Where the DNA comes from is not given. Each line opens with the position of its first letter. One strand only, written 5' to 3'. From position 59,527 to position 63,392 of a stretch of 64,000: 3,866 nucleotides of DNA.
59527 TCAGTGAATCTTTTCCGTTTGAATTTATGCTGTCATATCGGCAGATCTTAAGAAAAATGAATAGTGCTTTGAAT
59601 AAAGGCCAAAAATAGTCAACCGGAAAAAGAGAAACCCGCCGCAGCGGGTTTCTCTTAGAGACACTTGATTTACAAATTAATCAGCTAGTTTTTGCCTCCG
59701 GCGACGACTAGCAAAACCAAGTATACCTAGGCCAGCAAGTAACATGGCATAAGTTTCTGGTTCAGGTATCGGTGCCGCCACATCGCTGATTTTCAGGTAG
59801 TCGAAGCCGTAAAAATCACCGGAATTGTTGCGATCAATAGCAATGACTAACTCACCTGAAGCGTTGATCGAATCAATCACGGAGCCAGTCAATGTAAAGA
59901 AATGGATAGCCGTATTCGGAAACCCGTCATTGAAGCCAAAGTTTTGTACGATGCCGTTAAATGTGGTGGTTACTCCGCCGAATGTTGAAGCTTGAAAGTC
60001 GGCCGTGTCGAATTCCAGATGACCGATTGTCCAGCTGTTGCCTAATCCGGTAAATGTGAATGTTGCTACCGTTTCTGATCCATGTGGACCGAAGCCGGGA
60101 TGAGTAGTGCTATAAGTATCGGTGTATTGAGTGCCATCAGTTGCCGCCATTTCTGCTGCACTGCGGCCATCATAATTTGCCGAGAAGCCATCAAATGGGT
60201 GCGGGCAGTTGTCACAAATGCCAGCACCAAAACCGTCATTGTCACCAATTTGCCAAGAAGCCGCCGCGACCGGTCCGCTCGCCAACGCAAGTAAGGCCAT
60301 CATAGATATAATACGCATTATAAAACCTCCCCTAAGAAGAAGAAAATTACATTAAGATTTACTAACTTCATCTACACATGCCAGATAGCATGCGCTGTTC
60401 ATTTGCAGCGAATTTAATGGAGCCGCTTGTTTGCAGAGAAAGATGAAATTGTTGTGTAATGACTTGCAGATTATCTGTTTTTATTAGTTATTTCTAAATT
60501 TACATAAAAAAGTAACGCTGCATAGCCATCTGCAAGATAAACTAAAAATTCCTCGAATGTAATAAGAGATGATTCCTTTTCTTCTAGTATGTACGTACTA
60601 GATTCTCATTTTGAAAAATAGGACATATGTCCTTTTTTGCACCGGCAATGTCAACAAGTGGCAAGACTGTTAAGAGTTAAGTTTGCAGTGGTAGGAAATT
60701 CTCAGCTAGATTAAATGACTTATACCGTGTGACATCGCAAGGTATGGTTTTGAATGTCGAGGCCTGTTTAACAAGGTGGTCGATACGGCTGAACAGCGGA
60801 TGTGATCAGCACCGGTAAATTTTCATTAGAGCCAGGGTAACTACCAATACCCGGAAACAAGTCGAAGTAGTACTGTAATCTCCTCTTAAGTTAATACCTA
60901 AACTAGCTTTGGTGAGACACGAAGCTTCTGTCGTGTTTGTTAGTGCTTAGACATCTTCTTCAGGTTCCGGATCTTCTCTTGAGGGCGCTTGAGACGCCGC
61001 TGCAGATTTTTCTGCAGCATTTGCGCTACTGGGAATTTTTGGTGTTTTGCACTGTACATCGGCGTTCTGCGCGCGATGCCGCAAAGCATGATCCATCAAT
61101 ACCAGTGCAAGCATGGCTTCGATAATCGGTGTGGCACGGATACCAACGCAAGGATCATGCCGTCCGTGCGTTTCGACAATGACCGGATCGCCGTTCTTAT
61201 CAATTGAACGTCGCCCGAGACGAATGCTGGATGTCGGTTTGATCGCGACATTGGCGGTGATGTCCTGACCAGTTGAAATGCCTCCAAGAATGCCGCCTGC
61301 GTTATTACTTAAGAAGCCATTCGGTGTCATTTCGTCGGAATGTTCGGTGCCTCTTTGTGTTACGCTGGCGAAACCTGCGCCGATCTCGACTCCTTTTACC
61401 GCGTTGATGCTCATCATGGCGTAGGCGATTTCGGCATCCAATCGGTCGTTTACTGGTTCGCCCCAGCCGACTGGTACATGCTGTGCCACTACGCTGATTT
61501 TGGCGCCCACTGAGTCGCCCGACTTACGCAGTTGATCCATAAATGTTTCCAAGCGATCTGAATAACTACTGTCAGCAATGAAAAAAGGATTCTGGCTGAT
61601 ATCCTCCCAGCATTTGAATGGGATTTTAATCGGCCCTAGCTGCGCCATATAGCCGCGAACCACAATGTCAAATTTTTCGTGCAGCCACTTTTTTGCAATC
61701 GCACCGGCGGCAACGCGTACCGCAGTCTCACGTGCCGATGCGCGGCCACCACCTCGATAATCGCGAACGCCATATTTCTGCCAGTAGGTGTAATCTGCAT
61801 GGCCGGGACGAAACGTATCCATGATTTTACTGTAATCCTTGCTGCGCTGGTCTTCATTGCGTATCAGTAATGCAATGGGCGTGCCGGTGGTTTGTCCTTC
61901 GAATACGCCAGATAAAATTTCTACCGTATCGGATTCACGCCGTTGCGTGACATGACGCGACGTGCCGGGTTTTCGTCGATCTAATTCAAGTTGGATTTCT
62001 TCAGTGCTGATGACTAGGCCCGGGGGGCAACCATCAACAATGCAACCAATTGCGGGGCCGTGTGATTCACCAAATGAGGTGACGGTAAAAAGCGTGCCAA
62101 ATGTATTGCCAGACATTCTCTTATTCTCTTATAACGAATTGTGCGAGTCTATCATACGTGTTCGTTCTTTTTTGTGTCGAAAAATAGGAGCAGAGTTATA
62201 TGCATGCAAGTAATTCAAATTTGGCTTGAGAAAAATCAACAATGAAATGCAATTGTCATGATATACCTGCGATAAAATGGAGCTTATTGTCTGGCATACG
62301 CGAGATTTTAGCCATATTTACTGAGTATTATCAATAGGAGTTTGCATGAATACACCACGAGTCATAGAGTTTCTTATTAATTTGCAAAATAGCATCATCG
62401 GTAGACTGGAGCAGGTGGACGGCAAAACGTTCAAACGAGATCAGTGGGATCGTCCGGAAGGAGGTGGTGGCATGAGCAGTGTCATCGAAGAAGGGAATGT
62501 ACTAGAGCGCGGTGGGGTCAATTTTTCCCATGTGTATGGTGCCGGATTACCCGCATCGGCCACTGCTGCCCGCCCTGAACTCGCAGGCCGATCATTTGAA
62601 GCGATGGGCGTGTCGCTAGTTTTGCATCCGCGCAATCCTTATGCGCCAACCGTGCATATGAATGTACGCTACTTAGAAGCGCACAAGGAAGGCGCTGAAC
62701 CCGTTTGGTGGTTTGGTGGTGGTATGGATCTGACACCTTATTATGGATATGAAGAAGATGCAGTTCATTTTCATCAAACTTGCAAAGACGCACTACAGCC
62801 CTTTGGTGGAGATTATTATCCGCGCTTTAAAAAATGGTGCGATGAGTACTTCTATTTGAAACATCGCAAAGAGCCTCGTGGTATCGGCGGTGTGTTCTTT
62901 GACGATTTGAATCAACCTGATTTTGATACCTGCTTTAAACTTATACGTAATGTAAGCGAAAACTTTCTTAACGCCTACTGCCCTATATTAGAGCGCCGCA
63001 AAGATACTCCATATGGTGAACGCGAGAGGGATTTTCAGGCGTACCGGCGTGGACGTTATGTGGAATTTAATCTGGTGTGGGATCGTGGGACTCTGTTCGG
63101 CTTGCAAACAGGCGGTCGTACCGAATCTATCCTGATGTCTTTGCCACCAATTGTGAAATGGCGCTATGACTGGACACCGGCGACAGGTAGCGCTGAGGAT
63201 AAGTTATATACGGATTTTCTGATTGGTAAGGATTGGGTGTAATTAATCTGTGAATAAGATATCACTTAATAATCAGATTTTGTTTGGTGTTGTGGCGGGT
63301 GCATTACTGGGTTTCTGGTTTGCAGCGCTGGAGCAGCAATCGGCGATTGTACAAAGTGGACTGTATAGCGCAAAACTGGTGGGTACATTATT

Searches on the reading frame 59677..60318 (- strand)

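Call 78: search_protein_families(library=pfam, proteins=[window:59677-60318:-], max_evalue=0.00001)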
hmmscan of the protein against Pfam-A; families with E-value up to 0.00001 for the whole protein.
window:59677-60318:- (213 aa): 1 family
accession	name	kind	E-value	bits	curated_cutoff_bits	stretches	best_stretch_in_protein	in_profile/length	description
PF07589.16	PEP-CTERM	-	6.2e-09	36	20.7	1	183-207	1-24/24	PEP-CTERM motif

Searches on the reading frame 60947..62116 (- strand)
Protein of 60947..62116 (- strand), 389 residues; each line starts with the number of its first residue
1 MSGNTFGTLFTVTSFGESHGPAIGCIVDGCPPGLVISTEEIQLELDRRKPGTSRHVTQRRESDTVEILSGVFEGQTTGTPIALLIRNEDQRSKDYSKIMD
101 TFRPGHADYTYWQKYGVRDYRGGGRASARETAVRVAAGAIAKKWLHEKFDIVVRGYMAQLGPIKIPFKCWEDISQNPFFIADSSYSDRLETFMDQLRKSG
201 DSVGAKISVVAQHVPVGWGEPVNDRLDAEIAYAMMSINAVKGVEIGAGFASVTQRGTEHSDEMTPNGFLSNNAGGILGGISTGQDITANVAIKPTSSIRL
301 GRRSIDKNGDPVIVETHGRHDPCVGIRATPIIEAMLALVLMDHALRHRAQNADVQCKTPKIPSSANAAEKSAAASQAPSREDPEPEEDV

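Call 78: search_protein_families(library=pfam, proteins=[window:60947-62116:-], max_evalue=0.00001)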
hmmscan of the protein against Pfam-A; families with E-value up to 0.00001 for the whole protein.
window:60947-62116:- (389 aa): 1 family
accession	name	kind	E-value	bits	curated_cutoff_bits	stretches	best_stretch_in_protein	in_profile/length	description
PF01264.26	Chorismate_synt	-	2.2e-136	454.3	27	1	10-345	1-327/327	Chorismate synthase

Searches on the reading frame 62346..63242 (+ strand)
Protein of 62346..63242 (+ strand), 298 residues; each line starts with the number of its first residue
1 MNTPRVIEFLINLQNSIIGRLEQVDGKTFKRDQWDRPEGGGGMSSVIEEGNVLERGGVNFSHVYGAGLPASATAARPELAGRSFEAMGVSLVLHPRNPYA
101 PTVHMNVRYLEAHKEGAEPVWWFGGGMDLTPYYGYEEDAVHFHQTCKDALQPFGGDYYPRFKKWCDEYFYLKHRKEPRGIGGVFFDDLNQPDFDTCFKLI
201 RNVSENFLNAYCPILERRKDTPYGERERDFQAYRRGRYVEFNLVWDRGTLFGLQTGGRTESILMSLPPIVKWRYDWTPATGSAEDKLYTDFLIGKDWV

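Call 78: search_protein_families(library=pfam, proteins=[window:62346-63242:+], max_evalue=0.00001)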
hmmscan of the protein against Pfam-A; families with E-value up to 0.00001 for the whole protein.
window:62346-63242:+ (298 aa): 1 family
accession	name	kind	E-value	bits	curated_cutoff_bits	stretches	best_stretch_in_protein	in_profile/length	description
PF01218.23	Coprogen_oxidas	-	4.7e-134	446.1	31.8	1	6-297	2-295/295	Coproporphyrinogen III oxidase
